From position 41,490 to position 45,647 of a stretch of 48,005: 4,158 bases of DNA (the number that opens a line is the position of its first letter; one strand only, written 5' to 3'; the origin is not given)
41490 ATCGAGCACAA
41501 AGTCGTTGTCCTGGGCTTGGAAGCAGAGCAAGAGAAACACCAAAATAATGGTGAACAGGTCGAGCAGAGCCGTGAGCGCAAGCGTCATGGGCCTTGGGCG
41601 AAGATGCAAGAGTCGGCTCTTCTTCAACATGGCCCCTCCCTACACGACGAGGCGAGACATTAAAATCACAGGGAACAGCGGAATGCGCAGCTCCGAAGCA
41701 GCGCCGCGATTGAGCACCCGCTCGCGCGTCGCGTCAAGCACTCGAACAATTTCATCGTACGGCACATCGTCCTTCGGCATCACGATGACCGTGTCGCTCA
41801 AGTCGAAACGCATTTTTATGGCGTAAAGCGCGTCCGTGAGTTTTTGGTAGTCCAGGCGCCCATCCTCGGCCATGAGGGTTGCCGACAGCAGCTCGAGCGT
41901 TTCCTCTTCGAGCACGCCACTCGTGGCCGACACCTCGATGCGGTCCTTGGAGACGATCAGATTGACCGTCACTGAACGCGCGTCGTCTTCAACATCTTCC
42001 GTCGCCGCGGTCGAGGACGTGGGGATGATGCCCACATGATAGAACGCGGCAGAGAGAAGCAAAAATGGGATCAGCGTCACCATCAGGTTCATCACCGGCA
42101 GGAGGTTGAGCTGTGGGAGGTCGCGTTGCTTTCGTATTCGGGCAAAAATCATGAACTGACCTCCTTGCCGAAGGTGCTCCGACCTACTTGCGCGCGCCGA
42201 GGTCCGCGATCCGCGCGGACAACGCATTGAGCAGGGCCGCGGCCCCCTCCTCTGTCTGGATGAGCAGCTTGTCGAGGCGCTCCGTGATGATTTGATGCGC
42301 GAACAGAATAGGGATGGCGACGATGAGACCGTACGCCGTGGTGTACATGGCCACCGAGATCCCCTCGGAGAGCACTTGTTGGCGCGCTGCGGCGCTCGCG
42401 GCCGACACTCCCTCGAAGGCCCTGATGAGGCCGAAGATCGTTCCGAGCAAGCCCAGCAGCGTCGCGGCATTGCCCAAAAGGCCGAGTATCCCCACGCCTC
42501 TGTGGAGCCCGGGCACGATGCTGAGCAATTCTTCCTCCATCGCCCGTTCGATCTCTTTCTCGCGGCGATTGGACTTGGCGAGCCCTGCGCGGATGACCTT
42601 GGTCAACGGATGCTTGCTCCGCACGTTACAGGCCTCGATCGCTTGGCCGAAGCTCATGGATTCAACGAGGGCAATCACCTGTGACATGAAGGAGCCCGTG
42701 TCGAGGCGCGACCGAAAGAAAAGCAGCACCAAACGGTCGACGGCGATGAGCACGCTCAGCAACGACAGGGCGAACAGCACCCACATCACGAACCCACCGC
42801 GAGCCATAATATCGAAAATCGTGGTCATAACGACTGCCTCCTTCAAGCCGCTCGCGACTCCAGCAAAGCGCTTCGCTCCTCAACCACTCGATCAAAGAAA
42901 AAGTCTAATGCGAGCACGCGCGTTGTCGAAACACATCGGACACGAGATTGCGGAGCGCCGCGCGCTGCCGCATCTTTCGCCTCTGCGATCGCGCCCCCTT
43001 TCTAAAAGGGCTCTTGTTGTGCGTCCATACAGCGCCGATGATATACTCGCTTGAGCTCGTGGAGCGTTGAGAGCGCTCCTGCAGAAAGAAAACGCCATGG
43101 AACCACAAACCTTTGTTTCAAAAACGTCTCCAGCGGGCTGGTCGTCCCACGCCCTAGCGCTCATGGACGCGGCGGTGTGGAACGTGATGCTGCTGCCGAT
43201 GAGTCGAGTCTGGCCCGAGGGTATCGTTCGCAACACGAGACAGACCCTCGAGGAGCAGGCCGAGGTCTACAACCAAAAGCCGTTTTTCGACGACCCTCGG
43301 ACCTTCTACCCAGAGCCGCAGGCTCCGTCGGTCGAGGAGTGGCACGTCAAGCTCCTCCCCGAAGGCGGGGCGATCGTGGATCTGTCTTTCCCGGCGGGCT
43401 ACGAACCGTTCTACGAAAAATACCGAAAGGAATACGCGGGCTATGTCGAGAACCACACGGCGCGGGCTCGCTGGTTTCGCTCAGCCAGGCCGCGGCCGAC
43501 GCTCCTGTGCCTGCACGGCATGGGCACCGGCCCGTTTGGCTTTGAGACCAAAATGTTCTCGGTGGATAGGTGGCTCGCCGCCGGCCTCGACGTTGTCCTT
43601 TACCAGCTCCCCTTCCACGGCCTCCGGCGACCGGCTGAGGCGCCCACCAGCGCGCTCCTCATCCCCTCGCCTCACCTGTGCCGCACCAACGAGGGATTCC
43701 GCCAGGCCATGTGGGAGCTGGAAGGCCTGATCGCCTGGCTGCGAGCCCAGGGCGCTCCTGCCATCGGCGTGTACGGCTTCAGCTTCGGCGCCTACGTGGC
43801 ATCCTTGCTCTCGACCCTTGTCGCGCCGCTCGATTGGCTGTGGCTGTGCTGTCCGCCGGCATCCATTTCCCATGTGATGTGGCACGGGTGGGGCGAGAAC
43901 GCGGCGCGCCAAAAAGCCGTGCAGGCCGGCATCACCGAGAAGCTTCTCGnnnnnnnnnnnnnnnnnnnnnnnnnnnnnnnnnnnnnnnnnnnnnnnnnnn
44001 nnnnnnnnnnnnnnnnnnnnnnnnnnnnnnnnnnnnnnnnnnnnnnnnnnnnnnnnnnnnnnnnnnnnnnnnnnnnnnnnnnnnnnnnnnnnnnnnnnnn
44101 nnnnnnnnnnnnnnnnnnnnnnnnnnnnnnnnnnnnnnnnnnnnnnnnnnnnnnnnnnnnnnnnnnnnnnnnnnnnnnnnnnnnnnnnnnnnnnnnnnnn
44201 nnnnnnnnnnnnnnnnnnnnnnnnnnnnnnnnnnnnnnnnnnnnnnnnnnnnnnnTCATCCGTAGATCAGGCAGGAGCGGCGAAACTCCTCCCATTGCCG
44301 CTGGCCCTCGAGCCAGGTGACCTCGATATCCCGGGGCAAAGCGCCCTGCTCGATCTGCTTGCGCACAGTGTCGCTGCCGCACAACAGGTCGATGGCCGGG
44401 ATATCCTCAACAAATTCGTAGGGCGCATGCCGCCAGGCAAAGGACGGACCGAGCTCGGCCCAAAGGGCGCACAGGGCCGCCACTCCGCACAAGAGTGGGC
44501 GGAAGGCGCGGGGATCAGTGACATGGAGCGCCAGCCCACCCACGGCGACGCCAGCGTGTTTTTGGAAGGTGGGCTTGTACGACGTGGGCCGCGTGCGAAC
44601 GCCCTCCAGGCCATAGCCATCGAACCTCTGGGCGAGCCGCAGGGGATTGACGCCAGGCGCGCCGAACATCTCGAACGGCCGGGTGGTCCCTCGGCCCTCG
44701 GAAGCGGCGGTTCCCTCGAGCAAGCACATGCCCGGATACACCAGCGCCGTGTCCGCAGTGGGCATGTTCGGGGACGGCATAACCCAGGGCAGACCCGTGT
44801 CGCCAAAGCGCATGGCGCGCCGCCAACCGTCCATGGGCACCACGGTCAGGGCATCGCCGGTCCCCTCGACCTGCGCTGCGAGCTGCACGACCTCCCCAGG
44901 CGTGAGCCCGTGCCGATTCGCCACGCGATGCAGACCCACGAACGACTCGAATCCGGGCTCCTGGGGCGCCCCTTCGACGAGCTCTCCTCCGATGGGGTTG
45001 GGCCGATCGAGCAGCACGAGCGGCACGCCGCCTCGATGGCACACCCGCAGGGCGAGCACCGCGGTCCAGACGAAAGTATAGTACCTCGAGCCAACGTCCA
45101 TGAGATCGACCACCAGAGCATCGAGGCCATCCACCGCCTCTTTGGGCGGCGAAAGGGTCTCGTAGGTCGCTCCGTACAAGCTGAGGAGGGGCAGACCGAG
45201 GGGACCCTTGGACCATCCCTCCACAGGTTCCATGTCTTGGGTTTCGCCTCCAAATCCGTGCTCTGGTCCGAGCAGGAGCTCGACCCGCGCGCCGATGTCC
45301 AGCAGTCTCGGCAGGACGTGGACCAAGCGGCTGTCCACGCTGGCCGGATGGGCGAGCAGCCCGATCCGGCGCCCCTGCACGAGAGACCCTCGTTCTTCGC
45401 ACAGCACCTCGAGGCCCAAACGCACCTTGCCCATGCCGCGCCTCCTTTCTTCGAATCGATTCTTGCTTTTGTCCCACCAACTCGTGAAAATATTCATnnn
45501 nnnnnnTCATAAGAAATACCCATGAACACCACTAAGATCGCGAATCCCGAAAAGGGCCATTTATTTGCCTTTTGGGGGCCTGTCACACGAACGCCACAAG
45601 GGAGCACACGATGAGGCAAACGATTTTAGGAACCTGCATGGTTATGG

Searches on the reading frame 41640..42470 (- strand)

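Call 27: search_protein_families(library=pfam, proteins=[window:41640-42470:-], max_evalue=0.001)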
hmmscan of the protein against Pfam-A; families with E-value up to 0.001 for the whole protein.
window:41640-42470:- (276 aa): 1 family
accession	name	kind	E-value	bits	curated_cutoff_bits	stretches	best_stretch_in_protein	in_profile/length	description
PF02472.21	ExbD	-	1.1e-09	38.9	25.4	1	115-253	2-118/128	Biopolymer transport protein ExbD/TolR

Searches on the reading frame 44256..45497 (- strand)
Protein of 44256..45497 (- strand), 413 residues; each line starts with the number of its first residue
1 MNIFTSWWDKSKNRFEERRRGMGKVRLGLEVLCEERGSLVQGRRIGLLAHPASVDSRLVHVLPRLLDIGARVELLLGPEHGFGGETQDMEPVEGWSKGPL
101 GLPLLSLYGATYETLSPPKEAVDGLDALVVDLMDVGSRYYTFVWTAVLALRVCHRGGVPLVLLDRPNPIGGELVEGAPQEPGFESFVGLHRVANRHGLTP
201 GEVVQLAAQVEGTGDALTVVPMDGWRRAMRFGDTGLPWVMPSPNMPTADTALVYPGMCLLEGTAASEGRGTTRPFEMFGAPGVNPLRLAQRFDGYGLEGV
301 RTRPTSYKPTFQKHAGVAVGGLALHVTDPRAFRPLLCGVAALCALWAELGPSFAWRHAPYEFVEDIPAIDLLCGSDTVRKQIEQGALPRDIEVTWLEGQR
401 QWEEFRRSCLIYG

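Call 27: search_protein_families(library=pfam, proteins=[window:44256-45497:-], max_evalue=0.001)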
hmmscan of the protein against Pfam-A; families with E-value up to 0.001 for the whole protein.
window:44256-45497:- (413 aa): 2 families
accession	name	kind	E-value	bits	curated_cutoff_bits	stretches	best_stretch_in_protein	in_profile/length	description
PF07075.17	NamZ_N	-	3.6e-61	206.5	26.9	1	45-248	1-202/203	Exo-beta-N-acetylmuramidase NamZ, N-terminal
PF20732.2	NamZ_C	-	1e-45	156.7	25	1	252-412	1-152/152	Exo-beta-N-acetylmuramidase NamZ, C-terminal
